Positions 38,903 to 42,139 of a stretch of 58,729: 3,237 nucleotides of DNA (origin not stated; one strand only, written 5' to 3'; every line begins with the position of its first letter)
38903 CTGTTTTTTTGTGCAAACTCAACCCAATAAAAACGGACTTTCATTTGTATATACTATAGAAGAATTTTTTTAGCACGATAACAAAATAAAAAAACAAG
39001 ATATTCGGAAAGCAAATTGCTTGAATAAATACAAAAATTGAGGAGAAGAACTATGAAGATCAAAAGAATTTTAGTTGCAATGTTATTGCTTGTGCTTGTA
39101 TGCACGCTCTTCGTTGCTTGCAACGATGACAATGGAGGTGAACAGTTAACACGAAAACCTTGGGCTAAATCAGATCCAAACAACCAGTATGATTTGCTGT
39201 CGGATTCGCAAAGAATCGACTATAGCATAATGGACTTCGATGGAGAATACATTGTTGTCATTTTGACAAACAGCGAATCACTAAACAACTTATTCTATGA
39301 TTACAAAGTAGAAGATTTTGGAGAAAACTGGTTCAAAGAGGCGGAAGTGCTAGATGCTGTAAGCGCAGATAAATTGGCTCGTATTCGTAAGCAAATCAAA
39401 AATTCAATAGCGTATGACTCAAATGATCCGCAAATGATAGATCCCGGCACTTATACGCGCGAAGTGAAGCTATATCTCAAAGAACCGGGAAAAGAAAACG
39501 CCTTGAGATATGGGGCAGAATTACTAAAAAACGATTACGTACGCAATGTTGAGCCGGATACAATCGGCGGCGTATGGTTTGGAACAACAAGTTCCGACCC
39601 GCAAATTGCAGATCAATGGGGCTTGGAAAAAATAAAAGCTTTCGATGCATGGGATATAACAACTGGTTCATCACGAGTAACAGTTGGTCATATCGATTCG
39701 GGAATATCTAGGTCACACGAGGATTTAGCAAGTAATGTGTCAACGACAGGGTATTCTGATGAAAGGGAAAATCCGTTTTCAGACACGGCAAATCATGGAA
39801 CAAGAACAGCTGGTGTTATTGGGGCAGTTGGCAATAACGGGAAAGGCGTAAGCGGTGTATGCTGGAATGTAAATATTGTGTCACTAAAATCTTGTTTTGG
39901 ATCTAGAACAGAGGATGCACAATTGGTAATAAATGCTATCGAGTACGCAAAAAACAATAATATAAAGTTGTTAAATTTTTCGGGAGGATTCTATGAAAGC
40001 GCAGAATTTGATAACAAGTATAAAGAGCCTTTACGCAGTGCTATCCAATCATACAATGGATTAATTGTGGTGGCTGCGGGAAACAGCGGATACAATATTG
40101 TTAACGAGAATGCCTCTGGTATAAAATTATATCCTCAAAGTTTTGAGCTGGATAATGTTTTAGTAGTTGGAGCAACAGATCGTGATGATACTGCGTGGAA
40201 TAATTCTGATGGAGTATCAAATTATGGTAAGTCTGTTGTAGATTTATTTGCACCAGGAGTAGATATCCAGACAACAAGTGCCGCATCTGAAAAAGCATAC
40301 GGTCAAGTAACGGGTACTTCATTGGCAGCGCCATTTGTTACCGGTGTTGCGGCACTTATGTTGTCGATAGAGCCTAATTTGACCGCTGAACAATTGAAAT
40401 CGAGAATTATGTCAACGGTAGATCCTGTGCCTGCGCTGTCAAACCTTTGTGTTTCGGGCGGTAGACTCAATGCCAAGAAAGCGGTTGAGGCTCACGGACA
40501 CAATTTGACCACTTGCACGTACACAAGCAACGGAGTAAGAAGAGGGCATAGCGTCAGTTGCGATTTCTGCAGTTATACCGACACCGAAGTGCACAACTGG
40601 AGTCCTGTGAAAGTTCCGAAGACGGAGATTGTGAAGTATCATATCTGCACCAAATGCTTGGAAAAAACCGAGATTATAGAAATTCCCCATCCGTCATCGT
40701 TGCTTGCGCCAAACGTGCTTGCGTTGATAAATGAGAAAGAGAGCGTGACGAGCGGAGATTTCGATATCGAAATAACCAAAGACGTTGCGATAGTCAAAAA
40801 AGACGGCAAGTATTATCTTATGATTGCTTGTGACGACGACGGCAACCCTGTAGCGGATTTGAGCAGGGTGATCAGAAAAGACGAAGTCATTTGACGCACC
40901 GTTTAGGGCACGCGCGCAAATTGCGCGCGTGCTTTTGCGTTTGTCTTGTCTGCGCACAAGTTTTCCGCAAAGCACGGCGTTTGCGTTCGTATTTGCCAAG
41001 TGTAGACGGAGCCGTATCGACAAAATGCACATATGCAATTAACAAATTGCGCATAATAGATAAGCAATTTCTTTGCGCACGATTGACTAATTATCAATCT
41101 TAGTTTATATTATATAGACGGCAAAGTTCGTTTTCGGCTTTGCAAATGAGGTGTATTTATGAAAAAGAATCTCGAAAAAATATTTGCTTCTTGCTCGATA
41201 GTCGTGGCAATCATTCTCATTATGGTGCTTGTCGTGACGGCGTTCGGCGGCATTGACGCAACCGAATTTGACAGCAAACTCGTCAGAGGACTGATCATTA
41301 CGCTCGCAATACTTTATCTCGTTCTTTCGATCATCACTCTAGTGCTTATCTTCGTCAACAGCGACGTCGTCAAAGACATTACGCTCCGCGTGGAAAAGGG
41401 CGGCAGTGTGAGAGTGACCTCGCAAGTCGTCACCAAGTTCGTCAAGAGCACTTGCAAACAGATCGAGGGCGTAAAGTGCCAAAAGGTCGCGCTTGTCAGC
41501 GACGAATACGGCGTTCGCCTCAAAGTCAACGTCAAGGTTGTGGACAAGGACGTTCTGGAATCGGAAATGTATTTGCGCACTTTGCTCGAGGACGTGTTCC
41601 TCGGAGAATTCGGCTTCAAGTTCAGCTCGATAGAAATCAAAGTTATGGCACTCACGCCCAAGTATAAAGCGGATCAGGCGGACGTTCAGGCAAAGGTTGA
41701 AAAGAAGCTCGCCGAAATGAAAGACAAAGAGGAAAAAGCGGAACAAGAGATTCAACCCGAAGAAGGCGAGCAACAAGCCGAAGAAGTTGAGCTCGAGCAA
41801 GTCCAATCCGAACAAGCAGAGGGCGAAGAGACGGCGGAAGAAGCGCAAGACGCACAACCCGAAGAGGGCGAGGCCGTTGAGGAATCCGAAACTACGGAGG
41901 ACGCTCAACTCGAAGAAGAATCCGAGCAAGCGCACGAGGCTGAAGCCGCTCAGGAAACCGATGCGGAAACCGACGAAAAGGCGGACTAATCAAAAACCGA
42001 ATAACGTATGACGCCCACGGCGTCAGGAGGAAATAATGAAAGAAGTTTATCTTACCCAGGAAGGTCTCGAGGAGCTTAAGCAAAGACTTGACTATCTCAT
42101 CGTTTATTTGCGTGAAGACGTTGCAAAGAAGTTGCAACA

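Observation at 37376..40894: Three tandem subtilase cassettes sharing a near-identical promoter/leader/signal-peptide module but diverged propeptides; only the third is a complete protease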

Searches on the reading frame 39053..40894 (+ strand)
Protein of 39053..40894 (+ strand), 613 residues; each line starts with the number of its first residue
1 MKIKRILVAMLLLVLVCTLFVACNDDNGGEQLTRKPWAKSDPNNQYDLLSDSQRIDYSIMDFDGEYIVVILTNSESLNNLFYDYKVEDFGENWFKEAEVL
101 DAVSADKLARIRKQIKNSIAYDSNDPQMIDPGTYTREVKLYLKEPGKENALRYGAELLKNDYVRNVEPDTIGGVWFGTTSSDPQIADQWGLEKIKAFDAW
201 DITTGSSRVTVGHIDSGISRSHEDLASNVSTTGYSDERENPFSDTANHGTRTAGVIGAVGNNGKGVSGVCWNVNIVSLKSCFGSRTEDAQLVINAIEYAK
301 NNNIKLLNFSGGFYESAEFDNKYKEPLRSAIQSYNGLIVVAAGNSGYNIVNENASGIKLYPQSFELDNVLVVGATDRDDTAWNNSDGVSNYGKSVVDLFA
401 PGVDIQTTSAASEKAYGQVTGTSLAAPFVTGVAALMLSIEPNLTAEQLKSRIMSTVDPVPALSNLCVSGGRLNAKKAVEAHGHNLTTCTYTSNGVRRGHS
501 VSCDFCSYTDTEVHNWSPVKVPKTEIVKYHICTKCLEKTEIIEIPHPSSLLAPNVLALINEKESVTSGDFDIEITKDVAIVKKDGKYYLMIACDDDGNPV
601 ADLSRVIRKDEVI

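Call 6: search_protein_families(library=pfam, proteins=[window:39053-40894:+], max_evalue=0.1)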
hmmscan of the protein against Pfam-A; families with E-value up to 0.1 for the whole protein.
window:39053-40894:+ (613 aa): 1 family
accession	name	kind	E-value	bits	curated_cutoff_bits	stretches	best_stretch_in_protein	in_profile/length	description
PF00082.27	Peptidase_S8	-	8e-43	147.2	21.8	1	207-462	2-281/288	Subtilase family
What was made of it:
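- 39053..40894 (+): Cas3 (613 aa): the intact lipoprotein subtilase. It has an N-terminal domain of type T09 (residues about 60-170), a flexible linker (172-178), the S8 catalytic domain (about 185-480) and a Cys/His-rich C-terminal domain (488-613). Pfam S8 E = 8e-43 (call 6).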

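Call 8: find_encoding_contigs(protein=window:39053-40894:+, flank=10000, max_places=10)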
Protein window:39053-40894:+ (613 aa): no gene with exactly this product is on record in the collection.
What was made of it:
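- Tried and rejected: Exact cas3 look-up: found nothing (call 8).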

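Call 26: find_homologous_proteins(query=window:39053-40894:+, max_evalue=1e-10)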
Query window:39053-40894:+ (613 aa): 2480 proteins with E <= 1e-10 among 8000 candidates; the best 120 are listed.
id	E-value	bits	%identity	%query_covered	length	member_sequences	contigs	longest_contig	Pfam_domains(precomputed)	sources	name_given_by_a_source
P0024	0.0e+0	1382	99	100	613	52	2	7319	PF00082.28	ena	-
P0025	9.3e-281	951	64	100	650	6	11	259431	PF00082.28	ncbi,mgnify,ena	mgnify:CR=1 FL=1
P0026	1.2e-250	851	68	99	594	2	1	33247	PF00082.28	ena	-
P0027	1.7e-236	805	60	100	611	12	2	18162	PF00082.28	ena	-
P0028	6.9e-232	790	59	100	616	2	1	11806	PF00082.28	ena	-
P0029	4.0e-230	784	59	100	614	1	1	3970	PF00082.28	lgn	-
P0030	8.4e-229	779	58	100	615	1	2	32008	PF00082.28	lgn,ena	-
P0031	1.2e-228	779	59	100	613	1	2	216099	PF00082.28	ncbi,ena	-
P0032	1.2e-228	779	58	100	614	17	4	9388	PF00082.28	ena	-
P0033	3.3e-226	771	62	99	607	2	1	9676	PF00082.28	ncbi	-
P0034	1.7e-224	765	60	100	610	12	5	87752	PF00082.28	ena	-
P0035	4.4e-224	764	57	100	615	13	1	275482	PF00082.28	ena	-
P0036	2.6e-221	755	61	100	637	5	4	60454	PF00082.28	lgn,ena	-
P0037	1.1e-218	746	56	100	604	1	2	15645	PF00082.28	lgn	-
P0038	1.7e-216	739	56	100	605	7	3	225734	PF00082.28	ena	-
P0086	5.5e-73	265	36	86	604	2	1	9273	PF00082.28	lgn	-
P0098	3.2e-68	249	37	76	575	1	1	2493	PF00082.28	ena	-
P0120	2.4e-63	233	40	71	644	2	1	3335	PF00082.28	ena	-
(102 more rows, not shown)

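Call 41: predict_structure(alignment_id=A4)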
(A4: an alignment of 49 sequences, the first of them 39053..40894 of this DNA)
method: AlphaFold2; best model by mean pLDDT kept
length: 613 residues; sequences in the alignment: 49
mean_pLDDT: 86.8   pTM: 0.62
mean pLDDT of the five models: 86.8, 84.8, 82.8, 81.5, 80.3
residues with pLDDT >= 90: 329; 70-90: 242; 50-70: 24; < 50: 18
segments of 3 or more residues with pLDDT < 50: 22-30, 172-178
pLDDT, mean of each block of 10 residues (from residue 1): 73 71 42 86 86 74 88 96 93 92 85 93 85 94 92 93 88 42 82 92 90 95 92 90 91 95 88 96 79 96 96 81 92 97 85 83 92 93 71 88 94 87 95 96 93 94 87 94 82 91 82 91 87 93 85 89 89 90 91 88 74 43
secondary structure, 60 per line:
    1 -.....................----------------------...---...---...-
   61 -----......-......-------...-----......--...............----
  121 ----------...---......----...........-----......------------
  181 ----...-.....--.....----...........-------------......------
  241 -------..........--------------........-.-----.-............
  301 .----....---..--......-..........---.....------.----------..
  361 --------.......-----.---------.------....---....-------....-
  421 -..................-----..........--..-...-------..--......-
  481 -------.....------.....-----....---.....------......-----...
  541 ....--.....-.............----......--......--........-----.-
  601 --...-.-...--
elements in order: H2-22 E66-71 H73-78 E94-99 H102-116 E137-142 H147-157 E163-168 H189-193 H196-200 E205-215 E229-234 H248-257 E272-279 H289-301 E306-309 H317-322 H324-333 E337-341 E369-375 E398-401 E405-408 E416-419 H422-439 H445-454 H474-479 E488-492 E499-503 E509-512 E516-520 E527-532 E538-544 H547-550 H553-565 E570-575 E578-583 E586-593
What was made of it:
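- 39053..40894 (+): AF2 mean pLDDT 86.8 (call 41).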

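Call 44: search_solved_structures(query=window:39053-40894:+, max_evalue=0.00001)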
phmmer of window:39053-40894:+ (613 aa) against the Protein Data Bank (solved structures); distinct sequences matched with E-value up to 0.00001: 172 (the best 60 are shown).
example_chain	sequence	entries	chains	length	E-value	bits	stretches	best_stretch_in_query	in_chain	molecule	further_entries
3vv3_A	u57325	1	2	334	1.5e-32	116.3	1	193-478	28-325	Deseasin MCP-01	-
1lw6_E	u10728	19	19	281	3.2e-27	98.7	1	189-483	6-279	SUBTILISIN BPN' | Subtilisin BPN' precursor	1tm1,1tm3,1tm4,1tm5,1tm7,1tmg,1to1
3whi_A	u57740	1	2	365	4.9e-27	98.1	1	156-457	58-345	Subtilisin E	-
2sni_E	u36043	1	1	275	1.6e-26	96.4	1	189-457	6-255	SUBTILISIN NOVO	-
1ak9_A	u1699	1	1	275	2.4e-26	95.8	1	190-457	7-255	SUBTILISIN 8321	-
1sbn_E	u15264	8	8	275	3e-26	95.5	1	189-457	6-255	SUBTILISIN NOVO BPN' | SUBTILISIN BPN'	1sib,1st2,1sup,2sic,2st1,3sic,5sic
1s02_A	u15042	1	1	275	3.2e-26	95.4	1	189-457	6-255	SUBTILISIN BPN'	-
1a2q_A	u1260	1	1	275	3.8e-26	95.2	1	190-457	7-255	SUBTILISIN BPN'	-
1suc_A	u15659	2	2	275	4.3e-26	95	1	189-457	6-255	SUBTILISIN BPN' CRB-S3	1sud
8h7o_A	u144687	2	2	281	5e-26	94.7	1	189-483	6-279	Subtilisin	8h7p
6pak_A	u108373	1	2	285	6.1e-26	94.5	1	189-480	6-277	Subtilisin E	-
1sub_A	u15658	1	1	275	6.7e-26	94.3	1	189-457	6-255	SUBTILISIN BPN' CRB-S3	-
1dbi_A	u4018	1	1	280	7.2e-26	94.2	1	188-478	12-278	AK.1 SERINE PROTEASE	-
1v5i_A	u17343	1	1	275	9.9e-26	93.8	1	189-457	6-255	Subtilisin BPN'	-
1ubn_A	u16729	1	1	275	9.9e-26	93.8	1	189-457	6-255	PROTEIN (SELENOSUBTILISIN BPN)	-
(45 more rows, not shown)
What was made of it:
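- On MEROPS I9 / Pfam PF05922 subtilase propeptide: The sequence alignment reaches the last propeptide strand (call 44).
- Cas3 residues 156-457 align to pro-subtilisin E residues 58-345, reaching the last propeptide strand (call 44).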

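Call 45: fold_search(model_id=the predicted structure, library=pdb)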
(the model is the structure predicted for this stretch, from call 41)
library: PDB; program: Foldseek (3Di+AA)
matches with E <= 10: 1004; with E <= 0.001: 332
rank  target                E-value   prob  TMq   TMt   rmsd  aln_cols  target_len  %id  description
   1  3vv3_A                6.3e-27  1.00  0.42  0.77   3.8       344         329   33  Crystal structure of deseasin MCP-01 from Pseudoalteromonas sp. SM9913 (released 2013-08-07)
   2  2sni_E                6.4e-23  1.00  0.41  0.87   3.2       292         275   31  STRUCTURAL COMPARISON OF TWO SERINE PROTEINASE-PROTEIN INHIBITOR COMPLEXES. EGLIN-C-SUBTILISIN CARLSBERG AND CI-2-SUBT (released 1988-09-07)
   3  1thm                  7.2e-23  1.00  0.43  0.92   2.4       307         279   31  CRYSTAL STRUCTURE OF THERMITASE AT 1.4 ANGSTROMS RESOLUTION (released 1994-01-31)
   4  1tec_E                4.7e-22  1.00  0.43  0.91   2.5       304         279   30  CRYSTALLOGRAPHIC REFINEMENT BY INCORPORATION OF MOLECULAR DYNAMICS. THE THERMOSTABLE SERINE PROTEASE THERMITASE COMPLE (released 1989-10-15)
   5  9fm5_A                8.3e-22  1.00  0.42  0.73   5.6       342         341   23  PvSub1 Catalytic Domain in Complex with Peptidomimetic Inhibitor (AL-97) (released 2025-02-05)
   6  1sub                  8.8e-22  1.00  0.40  0.87   3.3       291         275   31  CALCIUM-INDEPENDENT SUBTILISIN BY DESIGN (released 1994-01-31)
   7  9fm5_B                8.8e-22  1.00  0.41  0.72   5.4       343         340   24  PvSub1 Catalytic Domain in Complex with Peptidomimetic Inhibitor (AL-97) (released 2025-02-05)
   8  1sel_A                9.9e-22  1.00  0.41  0.88   3.3       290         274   28  CRYSTAL STRUCTURE OF SELENOSUBTILISIN AT 2.0-ANGSTROMS RESOLUTION (released 1993-10-31)
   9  8pol_B                1.2e-21  1.00  0.42  0.53  26.0       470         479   20  Crystal structure of Plasmodium falciparum Sub1 protease (released 2024-03-06)
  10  1sud                  1.3e-21  1.00  0.40  0.86   3.3       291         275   31  CALCIUM-INDEPENDENT SUBTILISIN BY DESIGN (released 1994-01-31)
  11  1lw6_E                1.6e-21  1.00  0.41  0.85   3.6       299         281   33  Crystal Structure of the Complex of Subtilisin BPN' with Chymotrypsin Inhibitor 2 at 1.5 Angstrom Resolution (released 2002-08-21)
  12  1bh6                  1.7e-21  1.00  0.41  0.88   3.1       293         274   30  SUBTILISIN DY IN COMPLEX WITH THE SYNTHETIC INHIBITOR N-BENZYLOXYCARBONYL-ALA-PRO-PHE-CHLOROMETHYL KETONE (released 1998-11-04)
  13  1v5i_A                1.7e-21  1.00  0.40  0.87   3.1       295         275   32  Crystal structure of serine protease inhibitor POIA1 in complex with subtilisin BPN' (released 2005-03-08)
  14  8qkj_B                1.7e-21  1.00  0.41  0.74   4.5       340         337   24  PvSub1 Catalytic Domain in Complex with Peptidomimetic Inhibitor (MAM-133) (released 2024-03-20)
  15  1st2                  2.0e-21  1.00  0.40  0.86   3.1       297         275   33  THE THREE-DIMENSIONAL STRUCTURE OF BACILLUS AMYLOLIQUEFACIENS SUBTILISIN AT 1.8 ANGSTROMS AND AN ANALYSIS OF THE STRUCTU (released 1991-07-15)
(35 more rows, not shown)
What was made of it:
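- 39053..40894 (+): PDB sequence and fold matches to subtilisins and thermitase (calls 44 and 45).
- On Peptidase family S8 (subtilases): Foldseek E = 6e-27 to deseasin and TM-score 0.92 to thermitase (call 45).
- On MEROPS I9 / Pfam PF05922 subtilase propeptide: The alignment of full-length cas3 to pro-subtilisin E extends over 432 columns but with rmsd 24 A (call 45).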

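Call 61: search_protein_families(library=pfam, proteins=[P0086, P0098, P0120], max_evalue=0.05)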
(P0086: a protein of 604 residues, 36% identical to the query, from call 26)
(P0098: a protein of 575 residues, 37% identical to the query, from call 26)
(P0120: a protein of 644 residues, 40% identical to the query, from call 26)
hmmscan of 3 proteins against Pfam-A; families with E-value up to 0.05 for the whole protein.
P0086 (604 aa): 1 family
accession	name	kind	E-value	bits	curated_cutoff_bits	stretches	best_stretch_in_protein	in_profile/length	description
PF00082.27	Peptidase_S8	-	1.6e-50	172.5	21.8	1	194-441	2-274/288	Subtilase family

P0098 (575 aa): 1 family
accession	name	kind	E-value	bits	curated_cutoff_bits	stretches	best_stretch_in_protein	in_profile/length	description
PF00082.27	Peptidase_S8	-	6.2e-46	157.4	21.8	1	198-448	3-277/288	Subtilase family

P0120 (644 aa): 1 family
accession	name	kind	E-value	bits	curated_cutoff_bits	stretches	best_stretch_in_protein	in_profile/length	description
PF00082.27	Peptidase_S8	-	2.9e-45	155.2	21.8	1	188-451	3-273/288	Subtilase family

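Call 67: search_protein_families(library=ncbifam, proteins=[window:39053-40894:+], max_evalue=0.01)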
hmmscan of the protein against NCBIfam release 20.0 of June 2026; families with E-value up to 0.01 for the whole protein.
window:39053-40894:+ (613 aa): 8 families
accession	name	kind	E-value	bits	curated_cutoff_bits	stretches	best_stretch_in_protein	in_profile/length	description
TIGR03921.1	T7SS_mycosin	equivalog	2.7e-37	128.7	278.75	1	198-481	5-288/353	type VII secretion-associated serine protease mycosin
NF033595.1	denti_PrtP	equivalog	1.3e-27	96.7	300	2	335-480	366-504/606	dentilisin complex serine proteinase subunit PrtP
TIGR03895.1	protease_PatA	subfamily_domain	2.5e-14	53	421.05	1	248-481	1-228/606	PatA/PatG family cyanobactin maturation protease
NF051851.1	AtpSerPepEprS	equivalog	1e-13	50.3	1700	2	334-455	222-336/988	autotransporter serine peptidase EprS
NF049966.1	QH_SP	equivalog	3.6e-06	26.5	165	1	211-452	2-207/219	subtilisin-like serine protease QhpE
NF033865.1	fusolisin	equivalog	5.5e-06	24.8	999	1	316-458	237-381/1006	fusolisin family autotransporter serine protease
NF040809.1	germ_prot_CspBA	exception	2.8e-05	21.9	1250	1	367-437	975-1045/1099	bifunctional germination protease/germinant receptor pseudoprotease CspBA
NF042956.1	IteS_antiphage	equivalog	5.8e-05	21.5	900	1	210-345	258-394/747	S8 family anti-phage peptidase IteS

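Call 68: search_protein_families(library=padloc, proteins=[window:39053-40894:+], max_evalue=0.01)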
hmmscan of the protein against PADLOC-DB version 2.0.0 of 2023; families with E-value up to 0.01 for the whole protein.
window:39053-40894:+ (613 aa): 3 families
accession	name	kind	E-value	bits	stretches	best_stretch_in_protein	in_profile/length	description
PDLC03014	subtilase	-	9.4e-23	79.3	1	206-455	171-374/391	-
PDLC02197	IetS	-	3.7e-06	23.5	1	202-345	252-396/749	-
PDLC02198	IetS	-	4.1e-06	23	0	411-455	520-564/795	-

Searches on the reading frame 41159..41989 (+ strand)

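Call 6: search_protein_families(library=pfam, proteins=[window:41159-41989:+], max_evalue=0.1)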
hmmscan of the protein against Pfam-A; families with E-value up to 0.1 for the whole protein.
window:41159-41989:+ (276 aa): 1 family
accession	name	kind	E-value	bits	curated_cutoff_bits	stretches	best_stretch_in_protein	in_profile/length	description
PF15128.11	T_cell_tran_alt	-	0.059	13.6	27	0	28-100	9-82/92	T-cell leukemia translocation-altered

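Call 67: search_protein_families(library=ncbifam, proteins=[window:41159-41989:+], max_evalue=0.01)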
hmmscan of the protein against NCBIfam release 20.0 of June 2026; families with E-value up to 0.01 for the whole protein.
window:41159-41989:+ (276 aa): 3 families
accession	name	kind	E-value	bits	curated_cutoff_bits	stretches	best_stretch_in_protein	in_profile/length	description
NF033218.1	anchor_AmaP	equivalog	7.7e-09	35.5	55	1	5-130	4-133/166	alkaline shock response membrane anchor protein AmaP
TIGR03145.1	cyt_nit_nrfE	subfamily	0.0003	19.6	927.3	1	13-200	392-564/631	heme lyase NrfEFG subunit NrfE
NF053759.1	ChrTpChrBBac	equivalog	0.0051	16.5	250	1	8-75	98-165/180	chromate efflux transporter ChrB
